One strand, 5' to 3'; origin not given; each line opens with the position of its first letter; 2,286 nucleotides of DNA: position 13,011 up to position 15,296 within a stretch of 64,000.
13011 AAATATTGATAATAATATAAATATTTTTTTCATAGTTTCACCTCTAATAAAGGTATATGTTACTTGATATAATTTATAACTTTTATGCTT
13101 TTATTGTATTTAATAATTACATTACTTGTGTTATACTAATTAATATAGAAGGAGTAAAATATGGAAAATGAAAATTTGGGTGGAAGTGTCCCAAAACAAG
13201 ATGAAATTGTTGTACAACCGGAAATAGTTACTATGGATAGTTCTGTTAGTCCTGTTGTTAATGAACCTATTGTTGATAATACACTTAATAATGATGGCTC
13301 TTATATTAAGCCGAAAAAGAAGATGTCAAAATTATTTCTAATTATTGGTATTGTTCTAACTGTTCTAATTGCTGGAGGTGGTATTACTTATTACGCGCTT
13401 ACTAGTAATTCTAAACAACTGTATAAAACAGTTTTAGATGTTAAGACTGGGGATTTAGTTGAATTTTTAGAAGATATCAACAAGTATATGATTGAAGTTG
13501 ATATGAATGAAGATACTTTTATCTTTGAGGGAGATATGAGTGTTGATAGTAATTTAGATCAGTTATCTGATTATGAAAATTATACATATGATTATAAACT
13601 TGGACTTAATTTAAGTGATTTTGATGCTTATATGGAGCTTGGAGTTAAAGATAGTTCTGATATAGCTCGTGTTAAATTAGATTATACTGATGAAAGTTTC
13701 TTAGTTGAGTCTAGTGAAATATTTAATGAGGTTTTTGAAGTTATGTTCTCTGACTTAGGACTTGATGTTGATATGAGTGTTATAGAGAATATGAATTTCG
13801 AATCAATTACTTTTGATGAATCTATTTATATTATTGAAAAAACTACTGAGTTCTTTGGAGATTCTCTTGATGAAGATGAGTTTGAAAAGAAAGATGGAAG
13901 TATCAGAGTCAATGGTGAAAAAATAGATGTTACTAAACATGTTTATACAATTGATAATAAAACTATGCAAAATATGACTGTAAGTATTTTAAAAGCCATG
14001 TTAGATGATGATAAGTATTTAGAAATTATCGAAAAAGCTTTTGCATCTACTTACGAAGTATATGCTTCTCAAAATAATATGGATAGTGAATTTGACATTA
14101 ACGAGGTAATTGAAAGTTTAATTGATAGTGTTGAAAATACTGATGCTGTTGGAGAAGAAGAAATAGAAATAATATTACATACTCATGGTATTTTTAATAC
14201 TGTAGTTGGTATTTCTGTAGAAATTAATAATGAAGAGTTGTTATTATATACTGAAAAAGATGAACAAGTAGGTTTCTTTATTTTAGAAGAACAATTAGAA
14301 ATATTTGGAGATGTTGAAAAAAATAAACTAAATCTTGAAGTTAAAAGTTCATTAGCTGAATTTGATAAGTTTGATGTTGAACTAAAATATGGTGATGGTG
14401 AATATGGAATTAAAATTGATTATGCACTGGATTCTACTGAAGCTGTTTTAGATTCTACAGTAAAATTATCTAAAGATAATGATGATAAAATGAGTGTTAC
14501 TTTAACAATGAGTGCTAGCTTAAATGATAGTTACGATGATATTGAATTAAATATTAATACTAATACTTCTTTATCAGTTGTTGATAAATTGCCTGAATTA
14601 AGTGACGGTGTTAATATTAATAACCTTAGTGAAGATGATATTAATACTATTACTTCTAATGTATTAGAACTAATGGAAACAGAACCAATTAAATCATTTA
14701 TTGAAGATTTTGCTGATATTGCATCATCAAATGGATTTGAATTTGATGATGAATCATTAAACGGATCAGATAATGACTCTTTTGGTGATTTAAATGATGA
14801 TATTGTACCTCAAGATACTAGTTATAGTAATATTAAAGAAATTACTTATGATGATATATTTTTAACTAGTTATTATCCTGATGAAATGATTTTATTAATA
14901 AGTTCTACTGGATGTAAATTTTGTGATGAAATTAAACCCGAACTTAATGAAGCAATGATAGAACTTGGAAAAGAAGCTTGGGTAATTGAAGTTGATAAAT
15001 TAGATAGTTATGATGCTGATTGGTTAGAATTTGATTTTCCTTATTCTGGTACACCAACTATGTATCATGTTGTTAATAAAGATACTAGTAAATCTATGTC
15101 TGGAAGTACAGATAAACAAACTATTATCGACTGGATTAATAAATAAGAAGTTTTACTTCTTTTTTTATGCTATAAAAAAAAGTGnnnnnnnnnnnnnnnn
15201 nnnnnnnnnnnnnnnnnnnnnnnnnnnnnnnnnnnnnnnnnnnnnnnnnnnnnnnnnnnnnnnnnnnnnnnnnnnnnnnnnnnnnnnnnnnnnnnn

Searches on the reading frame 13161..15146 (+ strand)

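Call 63: search_protein_families(library=pfam, proteins=[window:13161-15146:+], max_evalue=0.0001)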
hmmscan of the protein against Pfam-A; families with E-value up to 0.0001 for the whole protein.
window:13161-15146:+ (661 aa): 1 family
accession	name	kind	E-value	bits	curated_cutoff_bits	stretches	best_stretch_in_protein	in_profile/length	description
PF00085.26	Thioredoxin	-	7.8e-05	23.1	23.5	0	576-661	21-103/103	Thioredoxin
